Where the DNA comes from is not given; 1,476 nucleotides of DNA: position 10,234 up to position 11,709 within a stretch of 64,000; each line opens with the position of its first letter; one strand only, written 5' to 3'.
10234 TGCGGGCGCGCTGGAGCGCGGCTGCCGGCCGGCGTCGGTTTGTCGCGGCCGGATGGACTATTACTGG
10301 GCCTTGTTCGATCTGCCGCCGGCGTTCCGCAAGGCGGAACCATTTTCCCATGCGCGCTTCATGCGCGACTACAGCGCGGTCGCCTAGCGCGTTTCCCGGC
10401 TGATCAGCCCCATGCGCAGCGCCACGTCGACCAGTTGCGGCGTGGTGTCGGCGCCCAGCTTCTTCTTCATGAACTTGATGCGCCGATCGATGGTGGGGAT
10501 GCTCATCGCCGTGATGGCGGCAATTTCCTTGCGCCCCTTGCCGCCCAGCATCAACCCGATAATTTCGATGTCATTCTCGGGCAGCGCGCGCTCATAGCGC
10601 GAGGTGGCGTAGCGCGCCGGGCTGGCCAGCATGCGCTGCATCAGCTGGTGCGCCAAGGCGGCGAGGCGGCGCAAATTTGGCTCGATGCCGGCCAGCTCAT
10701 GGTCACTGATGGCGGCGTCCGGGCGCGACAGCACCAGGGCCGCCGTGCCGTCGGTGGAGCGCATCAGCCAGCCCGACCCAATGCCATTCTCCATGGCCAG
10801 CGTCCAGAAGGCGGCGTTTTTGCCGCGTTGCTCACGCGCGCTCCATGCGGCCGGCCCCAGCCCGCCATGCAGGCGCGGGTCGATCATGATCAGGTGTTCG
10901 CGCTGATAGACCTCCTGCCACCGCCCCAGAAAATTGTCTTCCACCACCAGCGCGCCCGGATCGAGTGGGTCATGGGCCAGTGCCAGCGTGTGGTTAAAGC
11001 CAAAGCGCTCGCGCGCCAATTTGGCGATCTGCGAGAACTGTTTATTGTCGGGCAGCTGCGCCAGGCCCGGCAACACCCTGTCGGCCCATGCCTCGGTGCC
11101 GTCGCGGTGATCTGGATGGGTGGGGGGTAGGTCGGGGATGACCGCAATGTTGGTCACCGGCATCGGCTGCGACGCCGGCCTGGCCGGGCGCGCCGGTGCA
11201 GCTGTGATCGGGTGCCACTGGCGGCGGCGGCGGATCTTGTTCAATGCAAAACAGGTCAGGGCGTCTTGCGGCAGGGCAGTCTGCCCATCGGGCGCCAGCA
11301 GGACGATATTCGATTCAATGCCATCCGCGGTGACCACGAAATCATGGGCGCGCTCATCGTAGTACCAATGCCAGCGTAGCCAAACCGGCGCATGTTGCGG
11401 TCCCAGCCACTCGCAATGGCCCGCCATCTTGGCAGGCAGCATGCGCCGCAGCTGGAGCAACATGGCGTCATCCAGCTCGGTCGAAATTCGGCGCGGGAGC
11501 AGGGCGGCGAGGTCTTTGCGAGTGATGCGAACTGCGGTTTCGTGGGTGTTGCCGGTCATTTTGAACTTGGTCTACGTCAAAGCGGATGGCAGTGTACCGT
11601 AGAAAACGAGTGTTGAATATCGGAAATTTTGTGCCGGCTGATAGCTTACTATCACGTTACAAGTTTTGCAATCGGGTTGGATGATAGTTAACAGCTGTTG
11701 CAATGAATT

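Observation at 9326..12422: Phage-encoded LuxR-type quorum-sensing receptor wired next to the immunity repressor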

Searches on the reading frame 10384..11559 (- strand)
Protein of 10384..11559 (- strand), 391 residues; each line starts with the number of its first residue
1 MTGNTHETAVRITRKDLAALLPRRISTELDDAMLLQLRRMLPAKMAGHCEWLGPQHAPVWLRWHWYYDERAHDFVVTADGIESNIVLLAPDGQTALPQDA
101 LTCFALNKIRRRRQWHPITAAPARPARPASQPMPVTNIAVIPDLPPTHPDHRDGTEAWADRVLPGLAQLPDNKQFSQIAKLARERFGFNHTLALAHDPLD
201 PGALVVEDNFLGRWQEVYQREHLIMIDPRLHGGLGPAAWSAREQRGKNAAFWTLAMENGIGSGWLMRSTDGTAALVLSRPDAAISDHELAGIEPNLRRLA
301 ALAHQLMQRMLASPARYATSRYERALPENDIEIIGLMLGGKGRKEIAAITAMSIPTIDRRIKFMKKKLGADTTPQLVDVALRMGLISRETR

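Call 3: search_protein_families(library=pfam, proteins=[window:10384-11559:-], max_evalue=1)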
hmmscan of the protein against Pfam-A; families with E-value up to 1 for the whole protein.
window:10384-11559:- (391 aa): 5 families
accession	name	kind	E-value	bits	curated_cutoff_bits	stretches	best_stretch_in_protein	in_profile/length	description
PF03472.21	Autoind_bind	-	2.7e-10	40.4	23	1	174-307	4-146/149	Autoinducer binding domain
PF16245.10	DUF4902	-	2.2e-09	37.7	25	1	8-115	4-111/118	Domain of unknown function (DUF4902)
PF00196.25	GerE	-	0.0078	16.3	23.5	1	330-380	7-57/57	Bacterial regulatory proteins, luxR family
PF08281.18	Sigma70_r4_2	-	0.026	14.6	25.7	1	326-368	11-54/54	Sigma-70, region 4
PF13518.12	HTH_28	-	0.11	13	25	1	331-362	3-34/52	Helix-turn-helix domain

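Call 4: search_protein_families(library=phrogs, proteins=[window:10384-11559:-], max_evalue=0.1)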
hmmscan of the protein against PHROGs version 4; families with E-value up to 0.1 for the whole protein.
window:10384-11559:- (391 aa): 1 family
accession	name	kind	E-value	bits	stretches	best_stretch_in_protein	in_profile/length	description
phrog_3282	-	transcription regulation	6.6e-07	30.3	1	319-387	41-109/158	sigma factor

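Call 8: find_homologous_proteins(query=window:10384-11559:-)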
Query window:10384-11559:- (391 aa): 5 proteins with E <= 0.001 among 8000 candidates.
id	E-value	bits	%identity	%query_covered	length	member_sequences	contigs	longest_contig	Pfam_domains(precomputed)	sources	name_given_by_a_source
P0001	2.9e-263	891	100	100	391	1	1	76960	PF16245.11,PF03472.22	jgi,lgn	jgi:DNA-binding CsgD family transcriptional regulator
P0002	3.6e-179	614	72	99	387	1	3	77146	PF16245.11,PF00196.26,PF03472.22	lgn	-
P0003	5.5e-170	583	70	99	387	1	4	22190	PF16245.11,PF00196.26,PF03472.22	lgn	-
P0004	8.8e-133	461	58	99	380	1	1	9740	PF16245.11,PF03472.22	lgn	-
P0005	3.6e-100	354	47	99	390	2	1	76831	PF16245.11,PF03472.22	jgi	jgi:DNA-binding NarL/FixJ family response regulator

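Call 10: find_encoding_contigs(protein=P0001, flank=10000, max_places=3)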
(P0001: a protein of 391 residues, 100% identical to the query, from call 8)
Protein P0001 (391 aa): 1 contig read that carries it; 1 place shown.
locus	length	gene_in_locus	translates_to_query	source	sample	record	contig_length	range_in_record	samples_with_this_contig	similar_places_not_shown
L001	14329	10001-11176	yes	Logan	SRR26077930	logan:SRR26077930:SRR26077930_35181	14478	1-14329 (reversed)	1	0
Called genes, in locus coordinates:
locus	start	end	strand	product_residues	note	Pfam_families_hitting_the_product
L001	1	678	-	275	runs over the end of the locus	?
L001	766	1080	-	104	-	-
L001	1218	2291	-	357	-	PF22022:Phage_int_M (weak), PF00589:Phage_integrase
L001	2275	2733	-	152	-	-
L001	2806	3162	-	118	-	-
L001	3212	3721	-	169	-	-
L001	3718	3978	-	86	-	-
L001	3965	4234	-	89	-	-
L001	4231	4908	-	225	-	PF20081:DUF6475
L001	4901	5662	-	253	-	PF12802:MarR_2 (faint), PF13730:HTH_36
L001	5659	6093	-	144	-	PF07102:YbcO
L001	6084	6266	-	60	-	-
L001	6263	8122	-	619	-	PF00145:DNA_methylase (weak)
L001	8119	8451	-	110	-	-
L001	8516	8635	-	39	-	-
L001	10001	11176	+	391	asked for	PF16245:DUF4902, PF03472:Autoind_bind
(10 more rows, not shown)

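Call 11: find_encoding_contigs(protein=P0002, flank=10000, max_places=3)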
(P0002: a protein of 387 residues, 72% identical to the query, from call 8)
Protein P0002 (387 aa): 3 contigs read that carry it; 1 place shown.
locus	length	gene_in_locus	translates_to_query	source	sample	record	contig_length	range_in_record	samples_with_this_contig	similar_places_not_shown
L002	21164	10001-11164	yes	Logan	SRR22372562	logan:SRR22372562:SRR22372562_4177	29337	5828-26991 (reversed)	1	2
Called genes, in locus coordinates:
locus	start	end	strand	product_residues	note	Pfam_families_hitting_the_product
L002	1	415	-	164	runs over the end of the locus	-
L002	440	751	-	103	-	-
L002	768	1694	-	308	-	PF01145:Band_7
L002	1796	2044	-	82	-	-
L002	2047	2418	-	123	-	PF23140:Gp80 (weak)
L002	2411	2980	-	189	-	-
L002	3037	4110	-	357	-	PF00589:Phage_integrase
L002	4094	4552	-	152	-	-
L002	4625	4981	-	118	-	-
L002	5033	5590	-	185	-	-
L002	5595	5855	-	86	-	-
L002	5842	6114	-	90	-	-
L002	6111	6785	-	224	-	PF20081:DUF6475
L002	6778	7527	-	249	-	PF13730:HTH_36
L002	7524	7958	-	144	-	PF07102:YbcO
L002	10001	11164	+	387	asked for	PF16245:DUF4902, PF03472:Autoind_bind, PF00196:GerE (weak)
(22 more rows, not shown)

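Call 12: find_encoding_contigs(protein=P0005, flank=10000, max_places=3)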
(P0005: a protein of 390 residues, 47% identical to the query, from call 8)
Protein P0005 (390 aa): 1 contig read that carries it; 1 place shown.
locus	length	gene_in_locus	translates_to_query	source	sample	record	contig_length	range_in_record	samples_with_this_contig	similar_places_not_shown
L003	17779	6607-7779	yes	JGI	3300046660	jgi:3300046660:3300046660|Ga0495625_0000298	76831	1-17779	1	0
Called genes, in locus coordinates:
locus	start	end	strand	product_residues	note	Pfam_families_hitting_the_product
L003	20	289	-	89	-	-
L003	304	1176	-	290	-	PF13730:HTH_36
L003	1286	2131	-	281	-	PF02086:MethyltransfD12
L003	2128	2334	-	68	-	-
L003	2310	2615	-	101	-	PF01047:MarR (weak)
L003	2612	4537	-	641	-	PF00145:DNA_methylase (faint)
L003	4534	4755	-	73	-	-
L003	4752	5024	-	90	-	-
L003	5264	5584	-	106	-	PF05269:Phage_CII (weak)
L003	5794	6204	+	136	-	PF01381:HTH_3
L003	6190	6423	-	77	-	-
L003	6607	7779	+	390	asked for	PF16245:DUF4902, PF03472:Autoind_bind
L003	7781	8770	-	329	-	-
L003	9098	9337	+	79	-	-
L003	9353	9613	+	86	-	-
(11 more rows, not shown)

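Call 19: find_encoding_contigs(protein=P0003, flank=10000, max_places=2)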
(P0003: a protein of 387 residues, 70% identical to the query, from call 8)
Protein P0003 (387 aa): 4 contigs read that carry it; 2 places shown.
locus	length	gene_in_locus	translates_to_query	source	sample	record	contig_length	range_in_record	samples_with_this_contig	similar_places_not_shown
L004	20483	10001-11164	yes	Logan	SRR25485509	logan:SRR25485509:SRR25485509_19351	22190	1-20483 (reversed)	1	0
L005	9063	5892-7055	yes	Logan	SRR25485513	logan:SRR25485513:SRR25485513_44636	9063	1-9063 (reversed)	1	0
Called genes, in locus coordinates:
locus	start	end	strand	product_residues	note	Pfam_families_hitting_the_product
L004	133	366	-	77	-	-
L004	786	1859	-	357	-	PF00589:Phage_integrase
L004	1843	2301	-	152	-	-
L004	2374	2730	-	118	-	-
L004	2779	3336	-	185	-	-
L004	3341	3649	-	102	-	-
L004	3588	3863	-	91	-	-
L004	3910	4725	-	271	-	PF06992:Phage_lambda_P (weak)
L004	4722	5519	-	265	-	PF13730:HTH_36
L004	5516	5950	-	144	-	PF07102:YbcO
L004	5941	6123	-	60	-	-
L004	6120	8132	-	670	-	PF00145:DNA_methylase (faint)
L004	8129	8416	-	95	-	-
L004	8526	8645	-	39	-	-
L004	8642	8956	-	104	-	-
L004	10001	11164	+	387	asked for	PF16245:DUF4902, PF03472:Autoind_bind, PF00196:GerE (weak)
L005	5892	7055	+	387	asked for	PF16245:DUF4902, PF03472:Autoind_bind, PF00196:GerE (weak)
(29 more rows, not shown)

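Call 20: find_encoding_contigs(protein=P0004, flank=10000, max_places=2)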
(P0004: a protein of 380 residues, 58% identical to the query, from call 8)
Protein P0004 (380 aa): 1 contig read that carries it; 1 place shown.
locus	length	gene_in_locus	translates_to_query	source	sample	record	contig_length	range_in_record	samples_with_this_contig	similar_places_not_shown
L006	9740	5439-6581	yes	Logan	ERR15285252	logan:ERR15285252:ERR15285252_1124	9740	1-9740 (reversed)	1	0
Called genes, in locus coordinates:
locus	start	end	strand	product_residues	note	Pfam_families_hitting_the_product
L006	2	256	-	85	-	?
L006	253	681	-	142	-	PF07102:YbcO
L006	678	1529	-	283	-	PF02086:MethyltransfD12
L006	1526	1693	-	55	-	-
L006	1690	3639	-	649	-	PF00145:DNA_methylase (weak)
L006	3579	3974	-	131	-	-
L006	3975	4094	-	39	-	-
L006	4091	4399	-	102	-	-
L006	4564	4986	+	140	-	-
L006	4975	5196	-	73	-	-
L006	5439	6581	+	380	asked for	PF16245:DUF4902, PF03472:Autoind_bind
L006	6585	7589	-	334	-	-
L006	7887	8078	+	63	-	-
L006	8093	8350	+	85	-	-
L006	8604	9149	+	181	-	-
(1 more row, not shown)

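Call 28: search_solved_structures(query=A1, max_evalue=0.01, show_alignments=4)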
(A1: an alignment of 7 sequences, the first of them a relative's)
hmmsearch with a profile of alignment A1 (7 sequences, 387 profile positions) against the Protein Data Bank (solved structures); distinct sequences matched with E-value up to 0.01: 39.
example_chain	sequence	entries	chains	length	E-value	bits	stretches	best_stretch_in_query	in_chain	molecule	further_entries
7r3g_B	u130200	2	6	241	1.8e-15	60.2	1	152-383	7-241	Regulatory protein RhlR | PROSS optimized variant of RhlR with 75 mutations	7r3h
7r3i_A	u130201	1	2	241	8.9e-13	51.3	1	152-383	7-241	PROSS optimized variant of RhlR with 61 mutations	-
3szt_A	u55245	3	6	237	1.6e-11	47.1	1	201-383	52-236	Quorum-sensing control repressor | LuxR family transcriptional regulator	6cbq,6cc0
4o2h_A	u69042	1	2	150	2.2e-11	46.7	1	4-105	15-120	protein BCAM1869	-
4y13_A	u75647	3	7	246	4.2e-10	42.5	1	204-385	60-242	Transcriptional regulator of ftsQAZ gene cluster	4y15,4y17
4lfu_A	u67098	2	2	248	5.2e-10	42.2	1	204-385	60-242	Regulatory protein SdiA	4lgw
6mwh_A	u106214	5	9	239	8.9e-10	41.4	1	180-384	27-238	Transcriptional regulator LasR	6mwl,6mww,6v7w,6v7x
3qp6_A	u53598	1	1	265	2.2e-09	40.1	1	205-380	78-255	CviR transcriptional regulator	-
6mvn_A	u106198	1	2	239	3.5e-09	39.4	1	180-384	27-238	Transcriptional regulator LasR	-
3qp5_A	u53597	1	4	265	3.6e-09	39.4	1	206-379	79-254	CviR transcriptional regulator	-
6mwz_A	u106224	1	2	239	3.9e-09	39.3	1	180-384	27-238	Transcriptional regulator LasR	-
7r3j_C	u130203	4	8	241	9e-08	34.8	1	202-383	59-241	Regulatory protein RhlR | RhlR protein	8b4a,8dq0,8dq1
5l10_A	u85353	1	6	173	1.9e-07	33.7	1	188-311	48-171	N-acylhomoserine lactone dependent regulatory protein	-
7r3e_A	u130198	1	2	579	5.7e-07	32.1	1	202-383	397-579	2-aminobenzoylacetyl-CoA thioesterase,Regulatory protein RhlR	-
1h0m_A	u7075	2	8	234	1.4e-05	27.6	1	204-382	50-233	Transcriptional activator protein TraR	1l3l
1fse_A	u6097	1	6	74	7.8e-05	25.1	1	322-383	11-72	GERE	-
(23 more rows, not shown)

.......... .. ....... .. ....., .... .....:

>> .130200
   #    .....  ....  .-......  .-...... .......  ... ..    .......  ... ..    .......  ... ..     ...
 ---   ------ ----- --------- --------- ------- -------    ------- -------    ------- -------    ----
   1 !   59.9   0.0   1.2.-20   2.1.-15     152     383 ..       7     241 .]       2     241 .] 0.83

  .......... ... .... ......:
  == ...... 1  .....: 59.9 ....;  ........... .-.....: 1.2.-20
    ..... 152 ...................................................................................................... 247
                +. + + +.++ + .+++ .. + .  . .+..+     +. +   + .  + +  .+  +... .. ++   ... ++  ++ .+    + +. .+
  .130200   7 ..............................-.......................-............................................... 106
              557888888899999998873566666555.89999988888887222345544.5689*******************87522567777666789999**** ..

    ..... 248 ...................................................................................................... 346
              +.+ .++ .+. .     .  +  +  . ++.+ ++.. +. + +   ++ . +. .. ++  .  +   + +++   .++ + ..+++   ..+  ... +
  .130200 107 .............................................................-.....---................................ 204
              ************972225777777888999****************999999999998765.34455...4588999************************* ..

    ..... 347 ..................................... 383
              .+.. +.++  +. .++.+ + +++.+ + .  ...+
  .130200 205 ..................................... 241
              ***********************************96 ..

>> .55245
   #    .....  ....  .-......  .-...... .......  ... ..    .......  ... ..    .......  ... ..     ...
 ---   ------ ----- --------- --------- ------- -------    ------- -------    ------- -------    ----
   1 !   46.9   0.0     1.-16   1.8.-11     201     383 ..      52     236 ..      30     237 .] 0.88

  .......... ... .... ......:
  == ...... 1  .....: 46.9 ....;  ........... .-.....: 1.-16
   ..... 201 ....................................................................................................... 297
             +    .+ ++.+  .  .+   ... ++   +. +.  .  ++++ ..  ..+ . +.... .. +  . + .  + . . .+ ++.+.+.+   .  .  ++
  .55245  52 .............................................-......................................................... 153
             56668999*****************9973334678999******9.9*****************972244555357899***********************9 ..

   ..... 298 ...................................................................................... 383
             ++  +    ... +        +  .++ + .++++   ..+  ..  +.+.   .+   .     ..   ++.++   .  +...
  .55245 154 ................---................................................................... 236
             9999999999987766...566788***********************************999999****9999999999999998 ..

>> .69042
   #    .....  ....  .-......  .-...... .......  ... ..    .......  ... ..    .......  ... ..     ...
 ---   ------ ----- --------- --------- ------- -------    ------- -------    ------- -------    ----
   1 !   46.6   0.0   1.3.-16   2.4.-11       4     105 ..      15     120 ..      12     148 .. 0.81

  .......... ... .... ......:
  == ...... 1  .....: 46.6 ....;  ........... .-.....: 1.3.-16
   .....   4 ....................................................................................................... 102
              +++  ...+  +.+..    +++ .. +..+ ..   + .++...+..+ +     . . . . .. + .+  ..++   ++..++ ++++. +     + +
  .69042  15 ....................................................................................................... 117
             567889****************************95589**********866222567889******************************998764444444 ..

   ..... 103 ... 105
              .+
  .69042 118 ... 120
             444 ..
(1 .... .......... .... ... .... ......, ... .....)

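Call 29: find_related_loci(query=A1, collection=genome_contigs, flank=10000)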
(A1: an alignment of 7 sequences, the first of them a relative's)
Query A1 (391 aa) in genome_contigs; peptide patterns used: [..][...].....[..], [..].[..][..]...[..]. (x = any residue, [..] = any of these).
55 stretches matched a pattern, but none encodes a relative of the query by tblastn (E <= 1e-3).

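Call 30: find_related_loci(query=A1, collection=viral_contigs, flank=10000)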
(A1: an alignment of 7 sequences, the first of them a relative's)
Query A1 (391 aa) in viral_contigs; peptide patterns used: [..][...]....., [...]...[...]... (x = any residue, [..] = any of these).
147 stretches matched a pattern; 2 encode a relative of the query (tblastn E <= 1e-3); 2 distinct loci.
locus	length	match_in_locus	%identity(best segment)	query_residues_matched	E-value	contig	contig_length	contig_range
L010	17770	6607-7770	47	1-387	2e-101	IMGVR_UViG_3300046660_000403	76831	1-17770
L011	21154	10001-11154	49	1-387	7e-95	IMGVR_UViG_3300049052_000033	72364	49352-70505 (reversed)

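Call 58: predict_structure(alignment_id=A5)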
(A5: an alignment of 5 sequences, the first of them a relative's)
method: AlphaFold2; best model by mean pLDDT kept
length: 391 residues; sequences in the alignment: 5
mean_pLDDT: 59.7   pTM: 0.36
mean pLDDT of the five models: 59.7, 59.3, 58.1, 57.9, 54.8
residues with pLDDT >= 90: 13; 70-90: 125; 50-70: 105; < 50: 148
segments of 3 or more residues with pLDDT < 50: 1-6, 28-44, 117-148, 190-243, 262-265, 267-275, 280-283, 311-324, 389-391
pLDDT, mean of each block of 10 residues (from residue 1): 48 84 55 35 56 73 70 68 87 85 77 53 30 28 43 79 78 62 63 47 43 40 34 37 50 53 47 47 57 70 58 33 56 87 89 90 76 77 62 31
secondary structure, 60 per line:
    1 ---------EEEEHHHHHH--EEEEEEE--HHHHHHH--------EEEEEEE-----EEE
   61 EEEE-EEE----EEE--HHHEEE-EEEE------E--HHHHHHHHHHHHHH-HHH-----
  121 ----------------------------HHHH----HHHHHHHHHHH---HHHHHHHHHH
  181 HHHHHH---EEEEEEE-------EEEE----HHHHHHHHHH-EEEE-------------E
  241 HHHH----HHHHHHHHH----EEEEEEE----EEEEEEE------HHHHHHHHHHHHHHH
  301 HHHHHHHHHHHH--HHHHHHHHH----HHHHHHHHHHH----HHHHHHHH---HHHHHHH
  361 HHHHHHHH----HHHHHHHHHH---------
elements in order: E10-13 H14-19 E22-28 H31-37 E46-52 E58-64 E66-68 E73-75 E81-83 E85-88 H98-111 H149-152 H157-167 H171-186 E190-196 E204-207 H212-221 E223-226 H241-244 H249-257 E262-268 E273-279 H286-312 H315-323 H328-338 H343-350 H354-368 H373-382

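Call 64: search_protein_representatives(alignment_id=A5)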
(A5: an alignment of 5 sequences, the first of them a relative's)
Query: 5 sequences, 387 profile positions. Proteins with E-value up to 0.001 (for the whole library): 615; up to 1e-10: 50; up to 1e-30: 12. The best 150 are listed.
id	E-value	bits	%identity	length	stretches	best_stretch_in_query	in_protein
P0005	8.9e-199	677.0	-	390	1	1-385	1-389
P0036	5.4e-121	420.9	-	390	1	7-385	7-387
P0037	3.1e-107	375.6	-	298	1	95-383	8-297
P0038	1.4e-96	340.5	-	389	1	1-382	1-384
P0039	3.4e-94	332.7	-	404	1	1-383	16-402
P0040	1.5e-88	314.1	-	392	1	4-384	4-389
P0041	3.9e-70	253.5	-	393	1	11-386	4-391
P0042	1.4e-48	182.5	-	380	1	7-383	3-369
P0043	3.4e-45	171.4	-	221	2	9-140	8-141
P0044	1.3e-34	136.5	-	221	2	13-123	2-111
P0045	4.8e-33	131.4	-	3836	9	321-383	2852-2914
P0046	2.4e-32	129.1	-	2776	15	42-107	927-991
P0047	9.7e-29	117.2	-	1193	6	324-383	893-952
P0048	1.2e-24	103.8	-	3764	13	42-107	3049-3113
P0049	4.4e-24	101.9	-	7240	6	315-383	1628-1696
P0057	4.8e-15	72.1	-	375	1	9-383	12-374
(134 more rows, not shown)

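Call 65: find_encoding_contigs(protein=P0057, flank=8000, max_places=1)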
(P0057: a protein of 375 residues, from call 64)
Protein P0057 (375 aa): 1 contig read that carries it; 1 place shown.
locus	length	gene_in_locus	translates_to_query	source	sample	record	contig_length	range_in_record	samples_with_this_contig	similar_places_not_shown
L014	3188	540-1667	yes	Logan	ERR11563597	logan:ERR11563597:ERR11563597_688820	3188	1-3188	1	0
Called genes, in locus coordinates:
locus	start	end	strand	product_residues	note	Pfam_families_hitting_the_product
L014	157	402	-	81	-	PF03869:Arc (weak)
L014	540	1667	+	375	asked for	PF16245:DUF4902, PF03472:Autoind_bind, PF00196:GerE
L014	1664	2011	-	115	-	PF00717:Peptidase_S24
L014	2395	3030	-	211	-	PF01764:Lipase_3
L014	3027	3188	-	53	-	?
